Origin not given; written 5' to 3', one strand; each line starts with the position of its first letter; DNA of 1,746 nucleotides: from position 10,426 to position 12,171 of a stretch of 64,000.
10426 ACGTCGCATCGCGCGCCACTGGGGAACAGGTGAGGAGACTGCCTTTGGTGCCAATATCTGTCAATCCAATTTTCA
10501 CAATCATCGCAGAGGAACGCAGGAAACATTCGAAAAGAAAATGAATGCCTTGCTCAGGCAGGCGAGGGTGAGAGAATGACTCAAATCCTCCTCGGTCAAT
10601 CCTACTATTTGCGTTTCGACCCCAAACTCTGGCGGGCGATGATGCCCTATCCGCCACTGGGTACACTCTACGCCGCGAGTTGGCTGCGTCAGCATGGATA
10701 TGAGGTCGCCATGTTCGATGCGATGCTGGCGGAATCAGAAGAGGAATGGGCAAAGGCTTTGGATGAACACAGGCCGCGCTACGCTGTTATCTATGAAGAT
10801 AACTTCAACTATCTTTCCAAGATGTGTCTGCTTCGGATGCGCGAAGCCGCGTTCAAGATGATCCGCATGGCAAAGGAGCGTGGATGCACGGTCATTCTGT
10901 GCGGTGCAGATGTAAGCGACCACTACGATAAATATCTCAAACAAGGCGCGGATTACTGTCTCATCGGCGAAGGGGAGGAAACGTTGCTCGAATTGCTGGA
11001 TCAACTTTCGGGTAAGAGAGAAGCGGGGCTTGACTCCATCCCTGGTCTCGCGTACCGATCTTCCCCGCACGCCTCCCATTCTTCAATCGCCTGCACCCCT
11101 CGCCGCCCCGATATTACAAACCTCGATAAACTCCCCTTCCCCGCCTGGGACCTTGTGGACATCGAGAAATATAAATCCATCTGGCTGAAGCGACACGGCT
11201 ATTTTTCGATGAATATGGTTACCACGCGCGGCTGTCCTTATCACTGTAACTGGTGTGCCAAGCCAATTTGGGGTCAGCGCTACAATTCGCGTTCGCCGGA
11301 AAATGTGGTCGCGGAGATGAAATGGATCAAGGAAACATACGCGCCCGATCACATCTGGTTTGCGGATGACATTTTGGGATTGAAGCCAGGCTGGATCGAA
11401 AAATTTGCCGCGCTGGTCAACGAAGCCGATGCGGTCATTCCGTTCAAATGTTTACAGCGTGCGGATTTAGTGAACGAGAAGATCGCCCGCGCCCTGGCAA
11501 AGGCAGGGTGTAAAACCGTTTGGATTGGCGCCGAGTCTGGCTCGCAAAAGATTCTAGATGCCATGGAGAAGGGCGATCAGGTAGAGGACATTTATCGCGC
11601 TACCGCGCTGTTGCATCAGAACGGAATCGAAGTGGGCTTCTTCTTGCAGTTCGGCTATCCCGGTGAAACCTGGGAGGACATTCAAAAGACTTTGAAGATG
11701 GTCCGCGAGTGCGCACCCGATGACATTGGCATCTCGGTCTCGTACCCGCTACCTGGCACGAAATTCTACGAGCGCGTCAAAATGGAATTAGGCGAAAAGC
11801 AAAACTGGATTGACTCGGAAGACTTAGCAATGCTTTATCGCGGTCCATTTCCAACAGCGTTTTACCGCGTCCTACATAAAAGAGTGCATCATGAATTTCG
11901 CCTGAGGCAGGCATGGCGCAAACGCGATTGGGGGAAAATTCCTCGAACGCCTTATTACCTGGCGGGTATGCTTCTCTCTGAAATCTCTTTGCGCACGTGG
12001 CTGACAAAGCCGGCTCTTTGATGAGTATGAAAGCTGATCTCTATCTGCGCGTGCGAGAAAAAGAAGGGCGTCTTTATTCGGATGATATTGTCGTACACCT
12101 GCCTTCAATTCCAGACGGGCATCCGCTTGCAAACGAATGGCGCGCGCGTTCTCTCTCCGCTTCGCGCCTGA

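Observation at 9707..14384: NTase-like / class-B radical SAM / double methyltransferase / nucleoside-phosphorylase operon divergent from a glycan-assembly cluster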

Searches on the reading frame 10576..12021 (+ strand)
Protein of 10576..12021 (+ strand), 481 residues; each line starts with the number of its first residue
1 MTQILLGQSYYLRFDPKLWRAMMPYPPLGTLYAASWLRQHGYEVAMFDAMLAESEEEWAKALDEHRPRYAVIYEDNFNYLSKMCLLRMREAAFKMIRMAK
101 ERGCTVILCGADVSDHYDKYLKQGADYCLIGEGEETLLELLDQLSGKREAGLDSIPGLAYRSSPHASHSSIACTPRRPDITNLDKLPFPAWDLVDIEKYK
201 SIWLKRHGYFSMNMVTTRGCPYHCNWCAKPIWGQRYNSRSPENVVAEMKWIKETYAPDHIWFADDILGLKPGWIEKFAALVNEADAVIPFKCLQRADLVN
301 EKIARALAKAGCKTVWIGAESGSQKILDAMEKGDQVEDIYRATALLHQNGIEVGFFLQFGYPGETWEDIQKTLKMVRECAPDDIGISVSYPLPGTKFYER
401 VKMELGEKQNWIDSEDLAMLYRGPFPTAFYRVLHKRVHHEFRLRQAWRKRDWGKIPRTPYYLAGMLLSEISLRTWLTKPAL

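Call 5: search_protein_families(library=pfam, proteins=[window:10576-12021:+], max_evalue=0.01)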
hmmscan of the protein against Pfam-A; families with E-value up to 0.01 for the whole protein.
window:10576-12021:+ (481 aa): 2 families
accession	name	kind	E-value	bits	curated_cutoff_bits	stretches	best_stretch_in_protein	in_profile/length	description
PF04055.27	Radical_SAM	-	1.1e-25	91.1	29.5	1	214-375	1-165/166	Radical SAM superfamily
PF02310.24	B12-binding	-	8.3e-11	42.2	32.1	1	25-140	12-120/121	B12 binding domain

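Call 6: search_protein_families(library=ncbifam, proteins=[window:10576-12021:+], max_evalue=0.01)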
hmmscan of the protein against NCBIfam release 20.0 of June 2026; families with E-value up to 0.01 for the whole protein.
window:10576-12021:+ (481 aa): 37 families (the best 25 are shown)
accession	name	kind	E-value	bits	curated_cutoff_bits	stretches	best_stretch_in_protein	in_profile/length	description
TIGR03471.1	HpnJ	equivalog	6e-40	137.5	577.6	1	95-416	87-397/472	hopanoid biosynthesis associated radical SAM protein HpnJ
TIGR04072.2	rSAM_ladder_B12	equivalog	2.9e-38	131.6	360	2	212-378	181-348/443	lipid biosynthesis B12-binding/radical SAM protein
TIGR02026.1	BchE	equivalog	1.6e-36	126.2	481.35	1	25-402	20-388/497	magnesium-protoporphyrin IX monomethyl ester anaerobic oxidative cyclase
TIGR04013.1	B12_SAM_MJ_1487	hypoth_equivalog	1.1e-32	113.4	251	1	90-408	57-364/382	TIGR04013 family B12-binding domain/radical SAM domain-containing protein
TIGR04479.1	bcpD_PhpK_rSAM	subfamily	1.5e-32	112.7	600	1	116-388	161-418/504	PhpK family radical SAM P-methyltransferase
NF050148.1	rSAM_ApyD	equivalog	3.7e-32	111.5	750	1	120-401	120-393/645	RiPP biosynthesis radical SAM protein ApyD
NF038361.1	rSAM_Sden_1168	equivalog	7e-32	110.7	575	1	26-400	84-472/560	Sden_1168 family B12-binding radical SAM P-methyltransferase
TIGR04014.1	B12_SAM_MJ_0865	equivalog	1.7e-30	106.2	360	1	88-411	52-367/434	methyl-coenzyme M reductase glutamine C-methyltransferase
TIGR04385.1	B12_rSAM_cofa1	equivalog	4.6e-26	92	450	1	27-377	20-362/438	B12 lower ligand biosynthesis radical SAM protein BzaD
NF033070.1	rSAM_AprD4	equivalog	1.8e-25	89.8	500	1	172-415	159-399/456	AprD4 family radical SAM diol-dehydratase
TIGR03975.1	rSAM_ocin_1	subfamily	2.3e-22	79.3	281.85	1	91-376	143-427/606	RiPP maturation radical SAM C-methyltransferase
TIGR04295.1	B12_rSAM_oligo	hypoth_equivalog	1.2e-21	76.9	400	1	24-335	22-317/422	TIGR04295 family B12-binding domain-containing radical SAM protein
TIGR04367.1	HpnR_B12_rSAM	equivalog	1.5e-20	73.2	650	1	26-405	21-377/490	hopanoid C-3 methylase HpnR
NF033712.0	B12_rSAM_KedN5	subfamily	7.4e-16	57.5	700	1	103-371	91-362/624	KedN5 family methylcobalamin-dependent radical SAM C-methyltransferase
NF040546.1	rSAM_CUAEP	equivalog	5.8e-15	54.9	500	1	27-378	13-340/468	CUAEP/CCAEP-tail radical SAM (seleno)protein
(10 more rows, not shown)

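Call 16: search_solved_structures(query=window:10576-12021:+, max_evalue=0.001)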
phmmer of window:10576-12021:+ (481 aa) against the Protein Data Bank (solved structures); distinct sequences matched with E-value up to 0.001: 9.
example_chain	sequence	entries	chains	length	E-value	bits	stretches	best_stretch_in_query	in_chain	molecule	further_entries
6fd2_B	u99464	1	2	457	1.6e-20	76.5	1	176-415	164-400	Putative apramycin biosynthetic oxidoreductase 4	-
9ccb_A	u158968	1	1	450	7.8e-20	74.2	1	124-408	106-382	Radical SAM core domain-containing protein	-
6iad_A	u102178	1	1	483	1.3e-08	37.3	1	292-408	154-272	Histone acetyltransferase, ELP3 family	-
6iaz_A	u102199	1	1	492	1.3e-08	37.2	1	292-408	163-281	Histone acetyltransferase, ELP3 family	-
6ia8_A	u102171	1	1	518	1.4e-08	37.1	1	292-408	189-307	Histone acetyltransferase, ELP3 family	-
6wte_A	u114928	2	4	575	9.5e-07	31.1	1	205-372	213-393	B12-binding domain-containing protein | Tryptophan-C2-methyltransferase containing B12-binding domain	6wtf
9n1b_A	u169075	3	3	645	1.1e-06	30.9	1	100-271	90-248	Radical SAM protein | Radical SAM enzyme CysS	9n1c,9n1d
4jc0_A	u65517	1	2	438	0.00026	23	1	216-398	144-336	Ribosomal protein S12 methylthiotransferase RimO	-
2qgq_A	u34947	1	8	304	0.00045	22.2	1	217-398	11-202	Protein TM_1862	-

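Call 33: search_protein_representatives(protein=window:10576-12021:+)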
Query: 481 residues. Proteins with E-value up to 0.001 (for the whole library): 50295; up to 1e-10: 29802; up to 1e-30: 4215. The best 150 are listed.
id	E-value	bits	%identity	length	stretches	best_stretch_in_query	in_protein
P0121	6.4e-190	648.6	61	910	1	3-469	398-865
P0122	8.6e-186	635.0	63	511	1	3-446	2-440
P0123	1.0e-180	618.2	63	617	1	1-449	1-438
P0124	1.1e-174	598.3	60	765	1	2-447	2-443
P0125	3.6e-168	576.8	56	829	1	3-444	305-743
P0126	4.8e-163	559.9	55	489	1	1-447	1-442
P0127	8.7e-157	539.3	55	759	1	1-445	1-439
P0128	1.1e-150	519.1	74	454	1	154-453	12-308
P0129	2.5e-144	498.1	57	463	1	50-446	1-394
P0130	6.2e-143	493.6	49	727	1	2-461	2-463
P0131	1.0e-137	476.4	74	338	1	182-449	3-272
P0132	1.2e-136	472.8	50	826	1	4-446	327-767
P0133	3.1e-136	471.5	49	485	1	4-443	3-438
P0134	2.0e-130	452.3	46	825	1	5-450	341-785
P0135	1.7e-123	429.4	63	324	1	186-475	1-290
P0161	5.9e-93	328.7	42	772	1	3-440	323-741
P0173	3.0e-89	316.5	37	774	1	3-451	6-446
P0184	1.6e-84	300.9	50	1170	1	123-446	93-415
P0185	2.7e-84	300.2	38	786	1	3-443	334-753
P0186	3.1e-84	299.9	52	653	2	1-283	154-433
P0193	5.1e-82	292.6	38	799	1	3-438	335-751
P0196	1.8e-81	290.8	35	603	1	3-440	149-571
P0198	7.1e-81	288.9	58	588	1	39-279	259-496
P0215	8.2e-77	275.4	38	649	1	3-440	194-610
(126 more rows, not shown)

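Call 35: find_encoding_contigs(protein=P0185, flank=10000, max_places=3)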
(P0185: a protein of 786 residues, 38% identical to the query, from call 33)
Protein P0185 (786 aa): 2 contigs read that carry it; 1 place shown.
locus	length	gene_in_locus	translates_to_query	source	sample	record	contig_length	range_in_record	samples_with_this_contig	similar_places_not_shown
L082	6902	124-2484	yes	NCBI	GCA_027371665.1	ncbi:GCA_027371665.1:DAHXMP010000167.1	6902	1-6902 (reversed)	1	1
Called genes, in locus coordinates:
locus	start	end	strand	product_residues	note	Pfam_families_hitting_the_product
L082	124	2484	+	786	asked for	PF02310:B12-binding, PF04055:Radical_SAM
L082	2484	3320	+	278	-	PF01209:Ubie_methyltran, PF02353:CMAS (weak), PF13489:Methyltransf_23, PF06325:PrmA (weak), PF13847:Methyltransf_31, PF08241:Methyltransf_11, PF08242:Methyltransf_12, PF13649:Methyltransf_25, +1 more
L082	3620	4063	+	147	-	PF11551:Omp28 (weak)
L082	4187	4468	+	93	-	-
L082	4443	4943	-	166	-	-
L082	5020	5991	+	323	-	PF12760:Zn_ribbon_IS1595, PF12762:DDE_Tnp_IS1595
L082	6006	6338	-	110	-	-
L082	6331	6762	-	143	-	-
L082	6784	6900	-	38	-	?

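Call 36: find_encoding_contigs(protein=P0173, flank=10000, max_places=3)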
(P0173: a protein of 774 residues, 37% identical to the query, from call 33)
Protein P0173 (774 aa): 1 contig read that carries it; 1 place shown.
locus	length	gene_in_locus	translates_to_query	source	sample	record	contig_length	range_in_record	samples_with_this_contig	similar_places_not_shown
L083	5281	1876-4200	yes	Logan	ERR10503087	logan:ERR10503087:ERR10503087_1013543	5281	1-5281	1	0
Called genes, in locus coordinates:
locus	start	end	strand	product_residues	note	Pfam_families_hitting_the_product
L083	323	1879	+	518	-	PF02310:B12-binding (weak), PF04055:Radical_SAM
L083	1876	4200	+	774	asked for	PF02310:B12-binding, PF04055:Radical_SAM, PF13489:Methyltransf_23, PF08241:Methyltransf_11, PF08242:Methyltransf_12, PF13649:Methyltransf_25, PF13847:Methyltransf_31 (weak)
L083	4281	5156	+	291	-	PF01209:Ubie_methyltran (weak), PF13489:Methyltransf_23 (weak), PF08241:Methyltransf_11, PF08242:Methyltransf_12 (weak), PF13649:Methyltransf_25, PF13847:Methyltransf_31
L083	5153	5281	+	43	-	?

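Call 38: find_encoding_contigs(protein=P0161, flank=10000, max_places=3)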
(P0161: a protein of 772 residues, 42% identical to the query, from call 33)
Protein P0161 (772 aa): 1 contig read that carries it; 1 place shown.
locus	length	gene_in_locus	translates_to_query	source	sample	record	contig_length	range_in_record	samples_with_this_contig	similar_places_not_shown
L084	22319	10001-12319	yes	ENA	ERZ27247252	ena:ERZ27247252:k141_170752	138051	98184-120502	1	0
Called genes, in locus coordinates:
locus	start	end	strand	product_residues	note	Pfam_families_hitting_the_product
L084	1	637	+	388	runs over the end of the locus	PF14306:PUA_2, PF01747:ATP-sulfurylase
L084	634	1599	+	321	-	PF01384:PHO4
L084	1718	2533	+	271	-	PF14464:Prok-JAB, PF01451:LMWPc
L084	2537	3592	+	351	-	PF05201:GlutR_N, PF01488:Shikimate_DH, PF03807:F420_oxidored (weak)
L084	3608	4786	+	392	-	PF04282:DUF438, PF13426:PAS_9 (faint), PF01814:Hemerythrin, PF13596:PAS_10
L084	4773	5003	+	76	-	PF08984:DUF1858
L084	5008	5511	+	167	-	-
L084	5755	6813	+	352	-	PF00389:2-Hacid_dh, PF02826:2-Hacid_dh_C, PF03446:NAD_binding_2 (weak)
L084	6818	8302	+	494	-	PF00590:TP_methylase, PF02602:HEM4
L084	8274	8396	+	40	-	-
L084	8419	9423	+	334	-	PF00490:ALAD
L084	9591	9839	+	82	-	PF05635:23S_rRNA_IVP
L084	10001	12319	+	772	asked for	PF02310:B12-binding, PF04055:Radical_SAM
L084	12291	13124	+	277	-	PF01209:Ubie_methyltran, PF13489:Methyltransf_23, PF06325:PrmA, PF13847:Methyltransf_31, PF08241:Methyltransf_11, PF08242:Methyltransf_12, PF13649:Methyltransf_25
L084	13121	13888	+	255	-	PF19089:DUF5777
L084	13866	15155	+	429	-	PF00202:Aminotran_3, PF00155:Aminotran_1_2 (weak)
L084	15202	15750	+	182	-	PF06271:RDD (weak)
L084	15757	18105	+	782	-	PF03460:NIR_SIR_ferr, PF01077:NIR_SIR, PF03460:NIR_SIR_ferr, PF01206:TusA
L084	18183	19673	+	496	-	PF13375:RnfC_N, PF01512:Complex1_51K, PF13187:Fer4_9 (weak), PF00037:Fer4 (faint), PF12838:Fer4_7, PF13183:Fer4_8 (weak), PF13534:Fer4_17 (weak)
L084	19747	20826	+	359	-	PF03116:NQR2_RnfD_RnfE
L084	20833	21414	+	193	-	PF04205:FMN_bind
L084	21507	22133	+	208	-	PF02508:Rnf-Nqr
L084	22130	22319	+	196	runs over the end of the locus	PF02508:Rnf-Nqr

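Call 39: find_encoding_contigs(protein=P0193, flank=10000, max_places=3)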
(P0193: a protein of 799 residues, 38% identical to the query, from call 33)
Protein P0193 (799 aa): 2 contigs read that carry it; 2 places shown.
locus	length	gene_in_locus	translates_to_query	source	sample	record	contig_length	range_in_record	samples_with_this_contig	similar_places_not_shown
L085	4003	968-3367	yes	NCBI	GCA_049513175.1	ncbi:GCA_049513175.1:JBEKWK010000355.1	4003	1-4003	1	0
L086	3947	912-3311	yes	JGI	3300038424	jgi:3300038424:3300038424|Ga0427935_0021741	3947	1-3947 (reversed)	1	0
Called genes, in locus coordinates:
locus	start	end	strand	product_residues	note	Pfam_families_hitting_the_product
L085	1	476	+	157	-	PF13860:FlgD_ig, PF18962:Por_Secre_tail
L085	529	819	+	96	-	-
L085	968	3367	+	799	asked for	PF02310:B12-binding, PF04055:Radical_SAM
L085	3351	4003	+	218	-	PF01209:Ubie_methyltran, PF13489:Methyltransf_23, PF03848:TehB (weak), PF02353:CMAS (weak), PF13847:Methyltransf_31, PF08241:Methyltransf_11, PF08242:Methyltransf_12, PF13649:Methyltransf_25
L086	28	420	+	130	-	PF18962:Por_Secre_tail, PF13860:FlgD_ig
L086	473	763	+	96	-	-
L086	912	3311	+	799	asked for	PF02310:B12-binding, PF04055:Radical_SAM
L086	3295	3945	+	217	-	?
